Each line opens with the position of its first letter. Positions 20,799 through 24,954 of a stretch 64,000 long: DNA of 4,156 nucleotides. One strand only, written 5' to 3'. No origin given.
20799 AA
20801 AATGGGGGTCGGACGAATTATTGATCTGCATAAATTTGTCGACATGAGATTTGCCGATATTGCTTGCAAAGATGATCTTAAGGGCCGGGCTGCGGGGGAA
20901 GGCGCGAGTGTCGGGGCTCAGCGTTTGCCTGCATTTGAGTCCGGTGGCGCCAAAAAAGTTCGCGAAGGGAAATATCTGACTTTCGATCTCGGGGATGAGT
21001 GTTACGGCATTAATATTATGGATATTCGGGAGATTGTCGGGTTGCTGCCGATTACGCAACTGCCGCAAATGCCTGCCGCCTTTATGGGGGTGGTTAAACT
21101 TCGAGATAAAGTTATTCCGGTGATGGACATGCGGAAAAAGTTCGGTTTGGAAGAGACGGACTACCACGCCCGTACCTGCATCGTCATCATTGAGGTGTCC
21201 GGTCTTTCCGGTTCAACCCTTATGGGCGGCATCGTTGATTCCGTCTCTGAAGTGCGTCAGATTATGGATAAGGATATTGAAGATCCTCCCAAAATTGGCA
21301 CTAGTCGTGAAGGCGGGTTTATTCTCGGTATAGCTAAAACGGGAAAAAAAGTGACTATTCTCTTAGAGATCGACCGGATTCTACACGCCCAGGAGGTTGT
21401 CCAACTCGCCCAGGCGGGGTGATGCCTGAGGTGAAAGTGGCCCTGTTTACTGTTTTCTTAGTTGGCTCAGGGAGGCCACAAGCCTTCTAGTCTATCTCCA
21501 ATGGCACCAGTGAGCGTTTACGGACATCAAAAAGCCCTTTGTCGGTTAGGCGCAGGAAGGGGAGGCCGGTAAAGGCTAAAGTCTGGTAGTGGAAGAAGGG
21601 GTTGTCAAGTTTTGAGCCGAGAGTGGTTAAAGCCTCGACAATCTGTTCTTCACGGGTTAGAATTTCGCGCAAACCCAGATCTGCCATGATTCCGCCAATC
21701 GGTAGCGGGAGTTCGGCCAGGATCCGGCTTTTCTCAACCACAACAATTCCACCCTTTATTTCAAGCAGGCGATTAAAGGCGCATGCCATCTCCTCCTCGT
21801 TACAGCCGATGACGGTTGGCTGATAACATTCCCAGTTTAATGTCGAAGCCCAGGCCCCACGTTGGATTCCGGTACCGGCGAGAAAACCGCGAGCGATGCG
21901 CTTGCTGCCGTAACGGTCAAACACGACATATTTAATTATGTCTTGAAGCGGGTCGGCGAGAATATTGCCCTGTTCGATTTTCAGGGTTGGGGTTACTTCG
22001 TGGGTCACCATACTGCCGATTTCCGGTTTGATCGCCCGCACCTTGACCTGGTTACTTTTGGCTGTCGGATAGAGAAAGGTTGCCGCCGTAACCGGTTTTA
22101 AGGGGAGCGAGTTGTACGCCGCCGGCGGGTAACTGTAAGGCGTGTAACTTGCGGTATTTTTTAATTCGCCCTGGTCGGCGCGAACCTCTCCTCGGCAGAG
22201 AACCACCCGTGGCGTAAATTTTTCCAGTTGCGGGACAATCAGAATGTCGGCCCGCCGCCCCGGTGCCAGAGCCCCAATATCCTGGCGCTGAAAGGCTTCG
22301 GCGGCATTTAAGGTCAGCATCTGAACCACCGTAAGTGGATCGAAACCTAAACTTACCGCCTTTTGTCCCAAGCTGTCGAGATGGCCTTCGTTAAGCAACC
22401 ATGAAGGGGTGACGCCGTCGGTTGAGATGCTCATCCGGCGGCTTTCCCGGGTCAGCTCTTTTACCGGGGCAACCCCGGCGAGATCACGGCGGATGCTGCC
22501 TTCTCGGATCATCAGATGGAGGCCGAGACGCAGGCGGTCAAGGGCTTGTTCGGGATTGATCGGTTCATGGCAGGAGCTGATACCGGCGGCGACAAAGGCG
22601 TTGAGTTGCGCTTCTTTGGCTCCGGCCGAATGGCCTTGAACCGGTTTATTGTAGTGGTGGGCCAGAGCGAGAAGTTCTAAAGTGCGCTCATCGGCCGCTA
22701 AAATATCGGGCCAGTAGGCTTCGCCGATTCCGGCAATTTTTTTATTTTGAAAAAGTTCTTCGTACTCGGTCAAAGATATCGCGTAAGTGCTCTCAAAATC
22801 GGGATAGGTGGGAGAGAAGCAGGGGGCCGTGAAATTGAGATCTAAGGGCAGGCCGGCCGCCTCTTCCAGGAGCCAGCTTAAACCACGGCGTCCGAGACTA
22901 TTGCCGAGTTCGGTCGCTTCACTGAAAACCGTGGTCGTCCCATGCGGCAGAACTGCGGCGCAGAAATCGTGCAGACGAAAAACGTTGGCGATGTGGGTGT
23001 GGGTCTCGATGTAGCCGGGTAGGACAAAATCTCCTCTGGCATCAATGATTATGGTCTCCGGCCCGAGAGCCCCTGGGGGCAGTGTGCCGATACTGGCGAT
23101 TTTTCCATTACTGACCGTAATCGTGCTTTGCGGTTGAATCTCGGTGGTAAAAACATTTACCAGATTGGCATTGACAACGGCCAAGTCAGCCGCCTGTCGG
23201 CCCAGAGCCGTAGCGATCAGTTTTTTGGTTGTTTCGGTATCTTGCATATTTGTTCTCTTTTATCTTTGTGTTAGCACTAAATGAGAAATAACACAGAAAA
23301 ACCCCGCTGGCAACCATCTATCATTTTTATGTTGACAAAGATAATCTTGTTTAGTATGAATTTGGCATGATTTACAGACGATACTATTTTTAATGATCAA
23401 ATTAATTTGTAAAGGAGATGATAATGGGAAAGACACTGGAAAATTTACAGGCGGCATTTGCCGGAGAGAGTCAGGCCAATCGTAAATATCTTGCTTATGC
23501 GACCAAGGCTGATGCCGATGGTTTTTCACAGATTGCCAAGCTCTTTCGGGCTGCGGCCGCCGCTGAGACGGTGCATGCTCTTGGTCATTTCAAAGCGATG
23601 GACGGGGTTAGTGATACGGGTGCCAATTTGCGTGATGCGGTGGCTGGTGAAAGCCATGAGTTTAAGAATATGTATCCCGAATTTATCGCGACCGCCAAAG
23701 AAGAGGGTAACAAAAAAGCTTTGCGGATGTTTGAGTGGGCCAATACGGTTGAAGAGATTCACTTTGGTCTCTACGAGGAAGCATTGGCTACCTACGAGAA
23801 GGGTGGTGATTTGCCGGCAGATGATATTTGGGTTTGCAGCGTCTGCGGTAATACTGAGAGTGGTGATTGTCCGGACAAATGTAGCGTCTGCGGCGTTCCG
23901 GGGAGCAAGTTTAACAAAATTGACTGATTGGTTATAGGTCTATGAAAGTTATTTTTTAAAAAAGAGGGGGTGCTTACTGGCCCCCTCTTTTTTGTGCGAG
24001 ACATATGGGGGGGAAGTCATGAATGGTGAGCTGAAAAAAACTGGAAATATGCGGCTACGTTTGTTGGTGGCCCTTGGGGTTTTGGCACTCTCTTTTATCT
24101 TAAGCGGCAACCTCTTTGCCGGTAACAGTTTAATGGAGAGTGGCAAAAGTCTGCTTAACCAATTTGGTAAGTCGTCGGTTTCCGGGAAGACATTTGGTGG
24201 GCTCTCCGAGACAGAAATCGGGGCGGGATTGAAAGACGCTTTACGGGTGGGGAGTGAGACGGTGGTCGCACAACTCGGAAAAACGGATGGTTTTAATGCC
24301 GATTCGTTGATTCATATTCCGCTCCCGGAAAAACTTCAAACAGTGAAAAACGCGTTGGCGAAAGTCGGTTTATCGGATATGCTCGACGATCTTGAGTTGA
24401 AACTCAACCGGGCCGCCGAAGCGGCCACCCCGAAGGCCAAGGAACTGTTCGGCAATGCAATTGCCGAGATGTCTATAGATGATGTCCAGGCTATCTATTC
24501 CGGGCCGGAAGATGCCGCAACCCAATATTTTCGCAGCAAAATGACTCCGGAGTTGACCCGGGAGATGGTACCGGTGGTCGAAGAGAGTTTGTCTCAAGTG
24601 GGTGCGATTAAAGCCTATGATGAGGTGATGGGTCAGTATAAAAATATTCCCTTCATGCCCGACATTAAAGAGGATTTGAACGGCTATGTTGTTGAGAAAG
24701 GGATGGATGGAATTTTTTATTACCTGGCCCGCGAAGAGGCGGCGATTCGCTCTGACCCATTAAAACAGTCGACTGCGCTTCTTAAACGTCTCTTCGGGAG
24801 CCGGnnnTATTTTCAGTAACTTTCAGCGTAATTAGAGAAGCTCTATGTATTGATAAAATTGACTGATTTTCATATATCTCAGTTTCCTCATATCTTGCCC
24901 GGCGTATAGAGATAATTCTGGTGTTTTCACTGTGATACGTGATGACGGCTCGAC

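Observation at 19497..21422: REC - ThiY/NMT1-like binding-fold - CheW fusion protein directly downstream of thiFSGH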

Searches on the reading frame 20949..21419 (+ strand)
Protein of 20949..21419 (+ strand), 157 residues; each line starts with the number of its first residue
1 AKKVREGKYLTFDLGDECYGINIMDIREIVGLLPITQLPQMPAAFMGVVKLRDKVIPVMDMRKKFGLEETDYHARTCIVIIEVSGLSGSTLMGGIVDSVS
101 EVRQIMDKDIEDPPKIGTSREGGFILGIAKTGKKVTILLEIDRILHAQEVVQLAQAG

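Call 48: search_solved_structures(query=window:20949-21419:+, max_evalue=1e-10, show_alignments=3)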
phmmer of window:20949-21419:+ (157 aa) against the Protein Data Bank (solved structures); distinct sequences matched with E-value up to 1e-10: 3.
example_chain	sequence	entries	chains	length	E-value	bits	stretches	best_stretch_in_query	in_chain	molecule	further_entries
2qdl_A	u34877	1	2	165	1.2e-23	86.9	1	8-144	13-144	Chemotaxis signal transduction protein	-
2ho9_A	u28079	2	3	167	3e-23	85.6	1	8-154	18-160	Chemotaxis protein cheW | CheW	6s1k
8c5v_E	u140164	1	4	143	1.3e-22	83.5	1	8-150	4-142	Chemotaxis protein CheW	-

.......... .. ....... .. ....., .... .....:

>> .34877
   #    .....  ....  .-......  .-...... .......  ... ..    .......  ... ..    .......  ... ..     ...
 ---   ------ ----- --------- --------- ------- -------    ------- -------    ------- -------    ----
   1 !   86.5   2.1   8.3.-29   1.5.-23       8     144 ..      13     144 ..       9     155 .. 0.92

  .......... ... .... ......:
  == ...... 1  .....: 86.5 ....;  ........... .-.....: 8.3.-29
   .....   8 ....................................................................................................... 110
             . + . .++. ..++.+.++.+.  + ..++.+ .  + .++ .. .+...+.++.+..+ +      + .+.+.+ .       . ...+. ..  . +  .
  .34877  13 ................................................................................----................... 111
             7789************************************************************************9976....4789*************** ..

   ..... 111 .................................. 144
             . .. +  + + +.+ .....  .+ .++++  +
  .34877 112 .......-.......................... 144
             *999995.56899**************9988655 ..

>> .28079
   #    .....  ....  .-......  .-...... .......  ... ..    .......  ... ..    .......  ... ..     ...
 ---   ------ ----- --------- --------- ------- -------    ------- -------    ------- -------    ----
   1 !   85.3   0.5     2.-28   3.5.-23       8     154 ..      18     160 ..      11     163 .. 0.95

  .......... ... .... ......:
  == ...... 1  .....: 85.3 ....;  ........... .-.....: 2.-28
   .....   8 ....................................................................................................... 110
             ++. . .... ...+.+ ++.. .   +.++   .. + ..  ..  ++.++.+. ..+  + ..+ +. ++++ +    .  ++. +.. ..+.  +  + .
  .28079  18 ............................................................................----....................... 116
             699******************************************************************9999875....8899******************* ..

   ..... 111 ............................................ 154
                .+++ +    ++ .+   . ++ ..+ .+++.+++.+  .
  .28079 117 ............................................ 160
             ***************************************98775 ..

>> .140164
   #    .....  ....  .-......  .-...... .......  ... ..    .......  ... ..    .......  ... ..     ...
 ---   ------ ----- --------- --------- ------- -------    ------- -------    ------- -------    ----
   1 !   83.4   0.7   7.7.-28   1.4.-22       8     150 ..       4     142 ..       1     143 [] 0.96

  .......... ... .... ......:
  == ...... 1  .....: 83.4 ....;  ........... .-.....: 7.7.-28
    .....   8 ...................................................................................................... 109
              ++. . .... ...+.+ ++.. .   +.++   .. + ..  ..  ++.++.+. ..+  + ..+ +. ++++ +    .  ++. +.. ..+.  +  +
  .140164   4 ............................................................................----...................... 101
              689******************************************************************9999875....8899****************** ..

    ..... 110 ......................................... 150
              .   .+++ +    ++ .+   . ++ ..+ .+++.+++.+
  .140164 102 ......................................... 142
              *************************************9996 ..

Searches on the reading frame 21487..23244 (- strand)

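Call 6: search_protein_families(library=pfam, proteins=[window:21487-23244:-], max_evalue=0.001)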
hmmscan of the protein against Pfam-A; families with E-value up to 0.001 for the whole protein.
window:21487-23244:- (585 aa): 3 families
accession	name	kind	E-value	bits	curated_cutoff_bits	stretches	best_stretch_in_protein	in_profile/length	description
PF13382.11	Adenine_deam_C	-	6.4e-47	159.6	27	1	412-577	2-168/169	Adenine deaminase C-terminal domain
PF01979.26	Amidohydro_1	-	9.8e-25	88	25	1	73-354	1-344/345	Amidohydrolase family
PF07969.17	Amidohydro_3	-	6.2e-11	42.9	29.7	1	204-344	311-452/472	Amidohydrolase family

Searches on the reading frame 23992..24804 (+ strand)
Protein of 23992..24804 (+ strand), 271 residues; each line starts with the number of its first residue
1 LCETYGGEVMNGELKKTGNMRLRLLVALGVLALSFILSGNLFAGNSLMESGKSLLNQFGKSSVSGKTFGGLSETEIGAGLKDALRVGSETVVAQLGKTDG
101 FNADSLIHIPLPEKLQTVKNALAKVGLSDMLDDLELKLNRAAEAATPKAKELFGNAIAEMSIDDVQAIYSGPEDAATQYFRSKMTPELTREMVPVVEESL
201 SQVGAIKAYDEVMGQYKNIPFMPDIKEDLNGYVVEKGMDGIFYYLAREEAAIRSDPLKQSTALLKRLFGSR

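Call 6: search_protein_families(library=pfam, proteins=[window:23992-24804:+], max_evalue=0.001)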
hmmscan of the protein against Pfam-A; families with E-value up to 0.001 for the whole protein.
window:23992-24804:+ (271 aa): 1 family
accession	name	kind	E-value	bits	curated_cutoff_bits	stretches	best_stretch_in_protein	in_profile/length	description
PF13852.11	DUF4197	-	7.4e-73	244.9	24.9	1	71-269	2-199/199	Protein of unknown function (DUF4197)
